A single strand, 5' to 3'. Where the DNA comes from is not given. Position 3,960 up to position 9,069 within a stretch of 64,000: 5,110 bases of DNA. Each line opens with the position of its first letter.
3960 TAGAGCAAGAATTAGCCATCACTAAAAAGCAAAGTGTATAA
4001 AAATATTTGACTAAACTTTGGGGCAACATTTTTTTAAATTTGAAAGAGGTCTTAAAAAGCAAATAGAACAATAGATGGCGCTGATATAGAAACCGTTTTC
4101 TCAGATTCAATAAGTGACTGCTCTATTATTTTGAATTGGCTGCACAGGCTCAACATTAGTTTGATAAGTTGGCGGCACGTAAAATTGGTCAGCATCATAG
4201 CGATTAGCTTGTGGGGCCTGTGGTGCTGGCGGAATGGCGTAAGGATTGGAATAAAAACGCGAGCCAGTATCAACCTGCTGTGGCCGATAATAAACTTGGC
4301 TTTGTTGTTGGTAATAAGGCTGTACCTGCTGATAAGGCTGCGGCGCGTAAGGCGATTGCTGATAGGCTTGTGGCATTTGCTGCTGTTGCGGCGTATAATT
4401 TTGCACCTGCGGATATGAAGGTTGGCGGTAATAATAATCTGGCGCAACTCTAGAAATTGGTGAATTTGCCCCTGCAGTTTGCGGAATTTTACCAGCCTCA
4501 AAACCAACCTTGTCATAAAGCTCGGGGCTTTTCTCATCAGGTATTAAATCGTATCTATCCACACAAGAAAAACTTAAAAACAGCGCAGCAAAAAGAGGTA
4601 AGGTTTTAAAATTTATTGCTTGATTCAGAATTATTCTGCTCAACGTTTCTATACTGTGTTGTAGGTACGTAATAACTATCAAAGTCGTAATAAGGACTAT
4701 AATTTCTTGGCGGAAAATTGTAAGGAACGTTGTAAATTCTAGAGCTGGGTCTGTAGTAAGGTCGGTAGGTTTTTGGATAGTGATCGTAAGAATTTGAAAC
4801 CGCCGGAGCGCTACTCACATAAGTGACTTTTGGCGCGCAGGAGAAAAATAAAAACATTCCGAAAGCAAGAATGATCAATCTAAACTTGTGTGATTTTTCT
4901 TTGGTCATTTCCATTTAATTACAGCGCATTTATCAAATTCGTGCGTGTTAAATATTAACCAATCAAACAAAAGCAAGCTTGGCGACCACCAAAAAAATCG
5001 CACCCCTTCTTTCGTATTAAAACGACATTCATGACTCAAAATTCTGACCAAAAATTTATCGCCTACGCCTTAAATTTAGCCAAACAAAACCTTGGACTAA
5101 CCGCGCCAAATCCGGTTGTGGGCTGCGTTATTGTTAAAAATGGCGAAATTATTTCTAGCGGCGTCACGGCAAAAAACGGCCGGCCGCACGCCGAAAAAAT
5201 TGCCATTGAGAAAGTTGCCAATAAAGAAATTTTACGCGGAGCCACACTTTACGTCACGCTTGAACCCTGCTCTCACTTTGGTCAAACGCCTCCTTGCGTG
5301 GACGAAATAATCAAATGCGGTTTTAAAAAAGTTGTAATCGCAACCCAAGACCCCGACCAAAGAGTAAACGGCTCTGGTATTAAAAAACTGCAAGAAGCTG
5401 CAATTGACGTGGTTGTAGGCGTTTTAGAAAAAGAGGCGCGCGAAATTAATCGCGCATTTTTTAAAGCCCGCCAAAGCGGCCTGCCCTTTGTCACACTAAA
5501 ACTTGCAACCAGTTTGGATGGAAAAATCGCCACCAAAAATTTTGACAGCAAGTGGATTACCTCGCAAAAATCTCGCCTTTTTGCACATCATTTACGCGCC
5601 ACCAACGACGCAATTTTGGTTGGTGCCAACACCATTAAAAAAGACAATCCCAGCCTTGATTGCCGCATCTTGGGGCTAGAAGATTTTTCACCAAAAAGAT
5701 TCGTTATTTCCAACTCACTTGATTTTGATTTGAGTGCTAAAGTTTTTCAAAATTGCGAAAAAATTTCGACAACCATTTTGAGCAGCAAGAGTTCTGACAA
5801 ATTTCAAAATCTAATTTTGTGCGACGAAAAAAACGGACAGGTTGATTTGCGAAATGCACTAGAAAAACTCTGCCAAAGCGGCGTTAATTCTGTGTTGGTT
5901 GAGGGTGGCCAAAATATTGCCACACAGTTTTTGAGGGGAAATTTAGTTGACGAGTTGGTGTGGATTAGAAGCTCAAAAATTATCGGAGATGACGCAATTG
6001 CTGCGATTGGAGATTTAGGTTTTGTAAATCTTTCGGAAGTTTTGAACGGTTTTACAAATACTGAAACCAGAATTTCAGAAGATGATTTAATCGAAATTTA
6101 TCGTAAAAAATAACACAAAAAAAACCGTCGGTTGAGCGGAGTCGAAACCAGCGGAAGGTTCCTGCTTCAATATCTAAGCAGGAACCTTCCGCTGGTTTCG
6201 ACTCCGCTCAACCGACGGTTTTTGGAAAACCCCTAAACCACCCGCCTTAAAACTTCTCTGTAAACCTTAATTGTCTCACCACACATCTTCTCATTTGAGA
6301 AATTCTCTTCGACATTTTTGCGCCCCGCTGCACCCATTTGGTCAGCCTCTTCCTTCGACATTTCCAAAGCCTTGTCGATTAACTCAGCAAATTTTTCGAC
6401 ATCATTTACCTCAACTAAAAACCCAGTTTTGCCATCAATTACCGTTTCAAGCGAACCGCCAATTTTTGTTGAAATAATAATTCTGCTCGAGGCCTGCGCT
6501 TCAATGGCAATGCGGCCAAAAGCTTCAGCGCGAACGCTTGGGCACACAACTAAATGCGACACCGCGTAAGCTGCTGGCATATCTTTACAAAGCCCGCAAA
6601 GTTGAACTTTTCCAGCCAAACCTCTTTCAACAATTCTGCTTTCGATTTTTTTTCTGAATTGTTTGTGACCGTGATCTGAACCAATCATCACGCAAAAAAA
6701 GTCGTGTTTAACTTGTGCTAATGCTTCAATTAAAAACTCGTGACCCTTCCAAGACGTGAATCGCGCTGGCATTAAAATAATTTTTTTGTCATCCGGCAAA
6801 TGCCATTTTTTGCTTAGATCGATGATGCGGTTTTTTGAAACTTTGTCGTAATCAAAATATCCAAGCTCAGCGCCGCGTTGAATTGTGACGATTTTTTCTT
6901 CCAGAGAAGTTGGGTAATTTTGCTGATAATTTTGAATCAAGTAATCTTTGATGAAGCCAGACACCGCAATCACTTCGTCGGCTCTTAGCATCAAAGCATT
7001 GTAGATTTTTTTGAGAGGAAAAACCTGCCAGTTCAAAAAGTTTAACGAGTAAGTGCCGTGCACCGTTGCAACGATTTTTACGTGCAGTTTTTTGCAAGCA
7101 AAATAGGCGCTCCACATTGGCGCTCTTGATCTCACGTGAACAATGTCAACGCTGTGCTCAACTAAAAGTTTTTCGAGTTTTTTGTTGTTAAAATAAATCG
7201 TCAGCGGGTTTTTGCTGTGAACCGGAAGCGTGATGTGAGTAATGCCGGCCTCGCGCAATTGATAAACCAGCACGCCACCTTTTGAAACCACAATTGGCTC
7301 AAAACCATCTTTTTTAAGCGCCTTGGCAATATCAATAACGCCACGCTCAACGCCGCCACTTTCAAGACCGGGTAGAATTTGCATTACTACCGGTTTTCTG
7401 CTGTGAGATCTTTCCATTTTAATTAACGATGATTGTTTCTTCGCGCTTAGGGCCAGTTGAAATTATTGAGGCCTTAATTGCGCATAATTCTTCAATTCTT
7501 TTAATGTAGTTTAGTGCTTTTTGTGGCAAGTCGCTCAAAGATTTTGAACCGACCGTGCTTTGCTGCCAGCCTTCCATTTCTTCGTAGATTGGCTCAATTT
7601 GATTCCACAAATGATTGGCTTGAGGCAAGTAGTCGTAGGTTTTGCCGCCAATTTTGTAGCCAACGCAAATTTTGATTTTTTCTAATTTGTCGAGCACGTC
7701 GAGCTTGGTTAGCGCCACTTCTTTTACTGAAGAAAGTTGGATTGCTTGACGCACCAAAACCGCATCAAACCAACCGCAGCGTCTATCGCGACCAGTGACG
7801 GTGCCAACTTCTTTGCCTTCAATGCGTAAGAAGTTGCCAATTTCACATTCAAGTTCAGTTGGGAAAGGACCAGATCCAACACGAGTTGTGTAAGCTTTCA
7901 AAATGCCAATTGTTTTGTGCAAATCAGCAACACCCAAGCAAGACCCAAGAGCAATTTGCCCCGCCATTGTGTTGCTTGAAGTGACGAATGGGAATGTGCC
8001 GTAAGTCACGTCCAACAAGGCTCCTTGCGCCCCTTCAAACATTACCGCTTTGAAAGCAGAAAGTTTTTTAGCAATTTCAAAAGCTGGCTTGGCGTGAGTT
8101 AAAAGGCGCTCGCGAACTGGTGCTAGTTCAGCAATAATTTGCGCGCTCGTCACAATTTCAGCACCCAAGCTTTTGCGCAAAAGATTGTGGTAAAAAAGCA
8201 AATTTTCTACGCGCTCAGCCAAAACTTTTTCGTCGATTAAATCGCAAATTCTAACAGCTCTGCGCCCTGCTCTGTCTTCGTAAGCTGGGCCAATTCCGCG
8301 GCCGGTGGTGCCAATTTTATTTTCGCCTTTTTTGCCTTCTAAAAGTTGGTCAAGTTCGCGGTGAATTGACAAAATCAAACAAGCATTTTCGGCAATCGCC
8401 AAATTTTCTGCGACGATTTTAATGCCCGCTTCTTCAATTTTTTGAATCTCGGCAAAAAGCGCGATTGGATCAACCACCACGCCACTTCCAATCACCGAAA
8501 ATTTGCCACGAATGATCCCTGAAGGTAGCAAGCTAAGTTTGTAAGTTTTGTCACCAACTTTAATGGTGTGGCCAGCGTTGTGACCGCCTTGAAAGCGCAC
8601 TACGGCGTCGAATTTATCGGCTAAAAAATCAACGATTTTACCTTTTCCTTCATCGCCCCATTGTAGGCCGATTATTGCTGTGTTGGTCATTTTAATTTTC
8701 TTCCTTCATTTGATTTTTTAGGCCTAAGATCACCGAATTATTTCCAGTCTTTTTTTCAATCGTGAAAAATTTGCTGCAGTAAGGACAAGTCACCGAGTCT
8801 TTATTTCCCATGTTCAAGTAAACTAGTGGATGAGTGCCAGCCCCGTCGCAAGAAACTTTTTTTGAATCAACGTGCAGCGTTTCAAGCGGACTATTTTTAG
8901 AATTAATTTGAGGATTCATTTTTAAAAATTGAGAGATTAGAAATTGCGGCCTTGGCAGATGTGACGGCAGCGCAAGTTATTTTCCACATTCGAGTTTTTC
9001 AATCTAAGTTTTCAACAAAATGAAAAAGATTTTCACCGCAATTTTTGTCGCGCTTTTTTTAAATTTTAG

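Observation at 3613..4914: Three tandem Gln/Pro/Tyr-rich lipoprotein paralogs running straight into grxC-groESL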

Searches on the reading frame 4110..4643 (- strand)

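Call 4: search_protein_families(library=pfam, max_evalue=10, proteins=[window:4110-4643:-])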
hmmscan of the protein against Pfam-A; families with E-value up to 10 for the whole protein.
seq(178 aa): 1 family
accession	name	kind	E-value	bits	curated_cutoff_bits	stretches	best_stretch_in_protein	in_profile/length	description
PF03153.18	TFIIA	-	6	7.2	36.2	1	72-145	169-227/415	Transcription factor IIA, alpha/beta subunit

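Call 5: search_protein_families(library=ncbifam, max_evalue=10, proteins=[window:4110-4643:-])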
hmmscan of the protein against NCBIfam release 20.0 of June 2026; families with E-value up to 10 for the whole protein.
seq(178 aa): 0 families

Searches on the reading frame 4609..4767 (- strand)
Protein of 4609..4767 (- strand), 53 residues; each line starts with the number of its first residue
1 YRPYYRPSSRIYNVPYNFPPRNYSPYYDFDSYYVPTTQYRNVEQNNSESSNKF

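Call 7: find_homologous_proteins(query=A2, max_evalue=0.01)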
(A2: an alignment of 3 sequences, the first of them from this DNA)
Query A2 (3 sequences) (53 aa, profile of the alignment): 13 proteins with E <= 0.01 among 16 candidates.
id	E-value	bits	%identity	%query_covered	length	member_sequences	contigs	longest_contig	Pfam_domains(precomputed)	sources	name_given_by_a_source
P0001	2.5e-19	87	100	100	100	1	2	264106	-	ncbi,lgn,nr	ncbi:MAG: hypothetical protein KA100_00610 [Rickettsiales bacterium]|nr:hypothetical protein [Ricket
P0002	8.4e-15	72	81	100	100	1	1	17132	-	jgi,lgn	jgi:hypothetical protein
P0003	3.5e-12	64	69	100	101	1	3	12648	-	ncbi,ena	-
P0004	4.6e-12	64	52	83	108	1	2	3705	-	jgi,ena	jgi:hypothetical protein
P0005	1.5e-11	62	65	81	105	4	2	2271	-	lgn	-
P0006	6.1e-10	57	64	100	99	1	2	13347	-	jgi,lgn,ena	jgi:hypothetical protein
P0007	1.6e-9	56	53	77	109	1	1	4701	-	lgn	-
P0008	2.9e-9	55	45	79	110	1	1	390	-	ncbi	-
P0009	3.1e-9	55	51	79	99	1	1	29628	-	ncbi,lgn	-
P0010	2.0e-7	49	48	79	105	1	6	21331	-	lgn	-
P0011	3.8e-7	48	48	87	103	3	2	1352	-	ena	-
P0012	8.0e-5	40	54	74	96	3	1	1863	-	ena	-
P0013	8.5e-5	40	55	72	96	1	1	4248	-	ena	-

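Call 9: find_encoding_contigs(protein=P0001, flank=6000, max_places=4)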
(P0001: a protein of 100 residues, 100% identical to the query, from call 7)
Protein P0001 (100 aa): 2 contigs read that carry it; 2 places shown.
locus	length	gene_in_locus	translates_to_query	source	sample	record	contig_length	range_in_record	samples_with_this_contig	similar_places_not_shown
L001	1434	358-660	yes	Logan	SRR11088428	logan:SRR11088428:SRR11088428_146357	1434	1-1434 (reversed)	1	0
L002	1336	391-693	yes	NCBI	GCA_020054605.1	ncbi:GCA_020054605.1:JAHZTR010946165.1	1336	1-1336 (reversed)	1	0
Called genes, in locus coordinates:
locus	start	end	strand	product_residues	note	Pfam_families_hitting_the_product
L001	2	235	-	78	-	?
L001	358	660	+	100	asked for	-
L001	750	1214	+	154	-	-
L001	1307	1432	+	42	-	?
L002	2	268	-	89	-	?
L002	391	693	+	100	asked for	-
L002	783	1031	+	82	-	-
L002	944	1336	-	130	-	?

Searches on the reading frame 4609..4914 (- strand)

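Call 4: search_protein_families(library=pfam, max_evalue=10, proteins=[window:4609-4914:-])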
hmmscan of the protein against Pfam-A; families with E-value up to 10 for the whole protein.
seq(102 aa): 1 family
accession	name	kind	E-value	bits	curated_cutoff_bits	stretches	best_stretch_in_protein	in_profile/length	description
PF09490.15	CbtA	-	0.063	13.6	30.7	1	12-42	107-137/239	Probable cobalt transporter subunit (CbtA)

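Call 5: search_protein_families(library=ncbifam, max_evalue=10, proteins=[window:4609-4914:-])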
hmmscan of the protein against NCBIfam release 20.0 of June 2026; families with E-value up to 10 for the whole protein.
seq(102 aa): 0 families

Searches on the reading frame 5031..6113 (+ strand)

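Call 29: search_protein_families(library=pfam, max_evalue=0.00001, proteins=[window:5031-6113:+])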
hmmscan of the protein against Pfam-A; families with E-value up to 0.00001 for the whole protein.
window:5031-6113:+ (360 aa): 4 families
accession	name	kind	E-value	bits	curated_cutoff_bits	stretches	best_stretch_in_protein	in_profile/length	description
PF01872.23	RibD_C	-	3.3e-42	145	24.1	1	152-334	1-181/197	RibD C-terminal domain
PF00383.29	dCMP_cyt_deam_1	-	1.4e-20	73.5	25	1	4-104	2-101/102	Cytidine and deoxycytidylate deaminase zinc-binding region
PF14437.12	MafB19-deam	-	9.7e-16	58.4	27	1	10-147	7-141/142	MafB19-like deaminase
PF18785.7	Inv-AAD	-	2.4e-09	37.6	26.5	1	35-137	7-125/129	Invertebrate-AID/APOBEC-deaminase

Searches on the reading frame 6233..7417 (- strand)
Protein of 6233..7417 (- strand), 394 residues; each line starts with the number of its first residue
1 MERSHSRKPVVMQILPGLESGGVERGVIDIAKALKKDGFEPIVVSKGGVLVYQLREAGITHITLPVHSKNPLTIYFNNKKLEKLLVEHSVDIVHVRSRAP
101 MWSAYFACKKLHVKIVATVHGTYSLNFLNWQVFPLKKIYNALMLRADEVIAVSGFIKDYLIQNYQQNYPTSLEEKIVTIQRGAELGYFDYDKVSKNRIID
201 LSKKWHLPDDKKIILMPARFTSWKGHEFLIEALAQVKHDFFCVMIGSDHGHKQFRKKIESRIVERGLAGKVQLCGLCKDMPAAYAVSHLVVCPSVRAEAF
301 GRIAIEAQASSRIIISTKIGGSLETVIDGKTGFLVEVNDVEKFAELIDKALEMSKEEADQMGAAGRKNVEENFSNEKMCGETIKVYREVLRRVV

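Call 29: search_protein_families(library=pfam, max_evalue=0.00001, proteins=[window:6233-7417:-])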
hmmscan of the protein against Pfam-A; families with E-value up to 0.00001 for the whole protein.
window:6233-7417:- (394 aa): 5 families
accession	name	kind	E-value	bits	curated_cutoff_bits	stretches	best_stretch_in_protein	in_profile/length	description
PF00534.26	Glycos_transf_1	-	1.2e-34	119.8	26.4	1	201-367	5-171/172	Glycosyl transferases group 1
PF13439.12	Glyco_transf_4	-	1.1e-26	94.3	28.5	1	21-182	2-165/170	Glycosyltransferase Family 4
PF13692.12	Glyco_trans_1_4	-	1.9e-25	90.2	27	1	212-352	2-141/142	Glycosyl transferases group 1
PF13477.12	Glyco_trans_4_2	-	6e-09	36.6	23.4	1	28-152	14-138/139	Glycosyl transferase 4-like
PF13579.12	Glyco_trans_4_4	-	1e-08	36.1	29.7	1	21-162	1-144/158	Glycosyl transferase 4-like domain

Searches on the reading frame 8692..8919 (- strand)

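Call 29: search_protein_families(library=pfam, max_evalue=0.00001, proteins=[window:8692-8919:-])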
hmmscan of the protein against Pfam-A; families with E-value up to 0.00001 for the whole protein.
window:8692-8919:- (75 aa): 1 family
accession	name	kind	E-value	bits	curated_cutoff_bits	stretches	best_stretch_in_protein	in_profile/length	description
PF10276.14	zf-CHCC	-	8.7e-12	45.3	27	1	20-52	2-37/37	Zinc-finger domain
